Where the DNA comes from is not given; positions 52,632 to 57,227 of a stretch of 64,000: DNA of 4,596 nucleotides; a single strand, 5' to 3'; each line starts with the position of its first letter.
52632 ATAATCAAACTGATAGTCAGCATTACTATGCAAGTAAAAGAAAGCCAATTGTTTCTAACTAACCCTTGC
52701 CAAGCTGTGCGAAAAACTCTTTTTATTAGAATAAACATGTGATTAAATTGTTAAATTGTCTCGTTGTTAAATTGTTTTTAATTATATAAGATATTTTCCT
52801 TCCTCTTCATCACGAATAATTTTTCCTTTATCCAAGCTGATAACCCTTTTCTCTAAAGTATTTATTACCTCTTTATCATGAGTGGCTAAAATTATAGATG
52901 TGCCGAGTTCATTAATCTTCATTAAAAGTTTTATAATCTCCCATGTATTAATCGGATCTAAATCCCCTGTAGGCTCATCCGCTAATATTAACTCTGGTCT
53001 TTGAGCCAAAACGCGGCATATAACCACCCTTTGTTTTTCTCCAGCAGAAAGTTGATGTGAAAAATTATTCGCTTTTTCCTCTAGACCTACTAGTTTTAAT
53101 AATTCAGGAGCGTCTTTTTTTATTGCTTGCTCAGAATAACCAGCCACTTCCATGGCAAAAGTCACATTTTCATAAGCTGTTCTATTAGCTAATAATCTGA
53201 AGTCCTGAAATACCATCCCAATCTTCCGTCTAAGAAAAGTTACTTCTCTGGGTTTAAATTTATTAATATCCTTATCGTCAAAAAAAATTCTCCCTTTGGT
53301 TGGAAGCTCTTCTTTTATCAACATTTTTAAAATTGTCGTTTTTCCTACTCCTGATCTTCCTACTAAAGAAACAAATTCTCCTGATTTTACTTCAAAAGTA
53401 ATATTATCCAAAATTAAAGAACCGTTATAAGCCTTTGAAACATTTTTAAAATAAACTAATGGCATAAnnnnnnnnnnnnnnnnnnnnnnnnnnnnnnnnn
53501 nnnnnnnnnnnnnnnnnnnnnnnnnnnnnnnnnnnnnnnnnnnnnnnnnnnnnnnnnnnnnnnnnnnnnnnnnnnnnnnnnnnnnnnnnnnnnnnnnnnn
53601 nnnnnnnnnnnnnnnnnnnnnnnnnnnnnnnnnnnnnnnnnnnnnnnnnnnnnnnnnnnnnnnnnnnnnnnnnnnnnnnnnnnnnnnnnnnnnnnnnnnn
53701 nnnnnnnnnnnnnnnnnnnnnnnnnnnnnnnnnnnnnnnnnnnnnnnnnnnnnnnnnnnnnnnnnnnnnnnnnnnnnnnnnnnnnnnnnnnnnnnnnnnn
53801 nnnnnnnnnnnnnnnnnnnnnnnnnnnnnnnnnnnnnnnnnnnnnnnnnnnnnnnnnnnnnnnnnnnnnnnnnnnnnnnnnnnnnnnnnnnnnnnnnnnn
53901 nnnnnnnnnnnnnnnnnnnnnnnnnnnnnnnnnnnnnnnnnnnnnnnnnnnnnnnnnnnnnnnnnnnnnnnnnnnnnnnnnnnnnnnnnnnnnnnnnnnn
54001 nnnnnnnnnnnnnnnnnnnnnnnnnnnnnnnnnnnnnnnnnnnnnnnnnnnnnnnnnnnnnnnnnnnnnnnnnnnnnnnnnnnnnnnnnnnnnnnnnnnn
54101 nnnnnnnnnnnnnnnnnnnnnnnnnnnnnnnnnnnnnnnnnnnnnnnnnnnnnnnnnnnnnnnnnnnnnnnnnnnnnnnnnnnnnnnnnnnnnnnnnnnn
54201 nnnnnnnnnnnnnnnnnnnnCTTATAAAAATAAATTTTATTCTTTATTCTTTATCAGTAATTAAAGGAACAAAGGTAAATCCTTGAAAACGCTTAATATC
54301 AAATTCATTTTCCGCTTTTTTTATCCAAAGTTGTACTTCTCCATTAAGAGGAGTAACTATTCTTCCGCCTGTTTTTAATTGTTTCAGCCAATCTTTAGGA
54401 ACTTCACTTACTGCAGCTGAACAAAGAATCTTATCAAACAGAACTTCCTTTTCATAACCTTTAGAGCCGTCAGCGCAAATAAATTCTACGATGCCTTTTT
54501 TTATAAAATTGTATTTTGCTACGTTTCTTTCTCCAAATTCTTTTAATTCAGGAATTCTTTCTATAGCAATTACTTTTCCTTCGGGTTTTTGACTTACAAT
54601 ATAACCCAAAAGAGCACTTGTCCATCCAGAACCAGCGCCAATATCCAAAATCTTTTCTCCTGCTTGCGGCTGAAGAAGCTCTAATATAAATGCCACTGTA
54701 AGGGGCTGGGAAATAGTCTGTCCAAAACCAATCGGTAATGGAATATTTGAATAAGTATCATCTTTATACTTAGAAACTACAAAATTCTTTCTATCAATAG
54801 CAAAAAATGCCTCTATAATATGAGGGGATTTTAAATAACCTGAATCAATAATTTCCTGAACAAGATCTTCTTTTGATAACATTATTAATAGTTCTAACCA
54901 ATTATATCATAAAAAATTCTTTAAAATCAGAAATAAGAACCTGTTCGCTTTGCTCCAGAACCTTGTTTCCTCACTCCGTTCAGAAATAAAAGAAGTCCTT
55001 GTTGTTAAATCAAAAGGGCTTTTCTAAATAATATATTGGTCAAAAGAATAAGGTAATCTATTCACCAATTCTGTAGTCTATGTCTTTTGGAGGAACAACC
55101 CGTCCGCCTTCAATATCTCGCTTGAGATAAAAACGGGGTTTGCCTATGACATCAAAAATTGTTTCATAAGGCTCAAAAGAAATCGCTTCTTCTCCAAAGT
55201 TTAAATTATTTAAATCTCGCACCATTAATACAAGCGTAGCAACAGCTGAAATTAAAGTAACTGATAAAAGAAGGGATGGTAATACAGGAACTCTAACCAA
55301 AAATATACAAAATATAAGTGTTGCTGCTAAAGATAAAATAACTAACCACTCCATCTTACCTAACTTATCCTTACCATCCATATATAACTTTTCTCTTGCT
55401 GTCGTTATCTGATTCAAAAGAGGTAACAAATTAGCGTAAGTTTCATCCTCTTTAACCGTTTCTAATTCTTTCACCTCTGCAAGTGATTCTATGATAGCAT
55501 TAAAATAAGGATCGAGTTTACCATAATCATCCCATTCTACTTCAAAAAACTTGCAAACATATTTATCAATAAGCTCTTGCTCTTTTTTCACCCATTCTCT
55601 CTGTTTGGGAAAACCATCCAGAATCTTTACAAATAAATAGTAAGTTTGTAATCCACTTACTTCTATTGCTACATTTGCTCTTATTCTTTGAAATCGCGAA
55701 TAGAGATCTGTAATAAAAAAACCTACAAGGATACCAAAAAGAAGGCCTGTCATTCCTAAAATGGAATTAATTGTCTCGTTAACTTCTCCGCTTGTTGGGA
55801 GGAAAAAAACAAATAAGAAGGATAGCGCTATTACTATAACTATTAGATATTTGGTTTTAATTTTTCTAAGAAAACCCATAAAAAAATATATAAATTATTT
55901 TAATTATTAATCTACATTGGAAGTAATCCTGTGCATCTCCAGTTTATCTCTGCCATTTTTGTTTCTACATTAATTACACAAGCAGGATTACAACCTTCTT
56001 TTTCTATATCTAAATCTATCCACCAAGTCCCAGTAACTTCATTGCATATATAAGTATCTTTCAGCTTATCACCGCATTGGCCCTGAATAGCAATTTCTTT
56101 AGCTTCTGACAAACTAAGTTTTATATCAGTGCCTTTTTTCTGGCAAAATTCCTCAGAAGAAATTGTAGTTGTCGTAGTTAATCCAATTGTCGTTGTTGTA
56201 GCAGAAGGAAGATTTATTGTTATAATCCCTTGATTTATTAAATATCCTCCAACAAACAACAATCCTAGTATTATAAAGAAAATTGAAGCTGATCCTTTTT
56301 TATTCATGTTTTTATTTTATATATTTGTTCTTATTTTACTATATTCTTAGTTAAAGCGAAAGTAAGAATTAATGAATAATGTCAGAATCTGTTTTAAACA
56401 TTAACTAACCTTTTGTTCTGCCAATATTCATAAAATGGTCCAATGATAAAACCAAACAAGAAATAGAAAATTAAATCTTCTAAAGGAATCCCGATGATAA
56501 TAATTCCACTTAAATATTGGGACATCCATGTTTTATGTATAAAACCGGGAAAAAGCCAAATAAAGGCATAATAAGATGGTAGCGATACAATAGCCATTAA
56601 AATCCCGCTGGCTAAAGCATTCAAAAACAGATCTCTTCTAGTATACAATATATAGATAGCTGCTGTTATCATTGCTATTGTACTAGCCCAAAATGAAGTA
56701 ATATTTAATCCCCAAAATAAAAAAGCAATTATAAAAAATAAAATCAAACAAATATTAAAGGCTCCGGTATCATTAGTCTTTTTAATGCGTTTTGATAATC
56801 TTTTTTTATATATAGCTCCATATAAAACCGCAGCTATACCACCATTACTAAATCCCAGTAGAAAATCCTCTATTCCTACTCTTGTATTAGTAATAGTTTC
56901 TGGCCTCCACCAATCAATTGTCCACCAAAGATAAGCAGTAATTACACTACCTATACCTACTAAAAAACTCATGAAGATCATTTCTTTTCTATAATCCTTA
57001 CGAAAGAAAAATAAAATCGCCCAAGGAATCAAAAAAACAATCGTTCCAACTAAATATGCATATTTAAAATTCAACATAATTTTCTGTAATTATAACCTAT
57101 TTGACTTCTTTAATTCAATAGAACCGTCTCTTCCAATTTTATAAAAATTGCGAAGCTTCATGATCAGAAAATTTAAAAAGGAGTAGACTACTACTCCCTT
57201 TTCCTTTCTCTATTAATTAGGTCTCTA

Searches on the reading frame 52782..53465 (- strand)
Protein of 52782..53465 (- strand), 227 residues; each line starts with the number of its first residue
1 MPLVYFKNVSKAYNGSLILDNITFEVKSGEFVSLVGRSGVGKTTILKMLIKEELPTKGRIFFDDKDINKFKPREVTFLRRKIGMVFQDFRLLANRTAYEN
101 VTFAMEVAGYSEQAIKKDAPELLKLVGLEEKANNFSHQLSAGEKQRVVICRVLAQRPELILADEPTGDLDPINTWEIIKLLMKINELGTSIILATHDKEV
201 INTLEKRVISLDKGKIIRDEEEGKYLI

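Call 39: search_protein_families(library=pfam, proteins=[window:52782-53465:-], max_evalue=0.0001)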
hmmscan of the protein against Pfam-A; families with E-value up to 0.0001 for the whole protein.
window:52782-53465:- (227 aa): 3 families
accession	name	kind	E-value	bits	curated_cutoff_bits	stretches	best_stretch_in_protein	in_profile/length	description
PF00005.33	ABC_tran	-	3.1e-36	125.4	25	1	19-166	1-136/137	ABC transporter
PF00931.28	NB-ARC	-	2e-07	30.9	23.5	0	28-52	17-41/248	NB-ARC domain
PF13304.12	AAA_21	-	2.7e-05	24.8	27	0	153-201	255-303/304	AAA domain, putative AbiEii toxin, Type IV TA system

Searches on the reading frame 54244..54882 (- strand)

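Call 39: search_protein_families(library=pfam, proteins=[window:54244-54882:-], max_evalue=0.0001)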
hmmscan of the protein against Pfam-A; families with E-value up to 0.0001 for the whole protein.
window:54244-54882:- (212 aa): 3 families
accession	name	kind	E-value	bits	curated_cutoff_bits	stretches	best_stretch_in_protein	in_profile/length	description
PF01135.25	PCMT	-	3.2e-54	184.3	20.3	1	3-209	2-207/210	Protein-L-isoaspartate(D-aspartate) O-methyltransferase (PCMT)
PF01209.24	Ubie_methyltran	-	3.8e-05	23.6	20.1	1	65-179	38-146/233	ubiE/COQ5 methyltransferase family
PF13649.12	Methyltransf_25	-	4.7e-05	24.4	27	1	78-170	1-87/97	Methyltransferase domain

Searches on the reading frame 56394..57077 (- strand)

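Call 39: search_protein_families(library=pfam, proteins=[window:56394-57077:-], max_evalue=0.0001)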
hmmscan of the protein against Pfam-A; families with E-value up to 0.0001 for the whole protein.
window:56394-57077:- (227 aa): 1 family
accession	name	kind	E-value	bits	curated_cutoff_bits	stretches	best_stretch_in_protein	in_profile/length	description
PF18916.5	Lycopene_cyc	-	1.2e-14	55.1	27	1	129-219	3-92/92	Lycopene cyclase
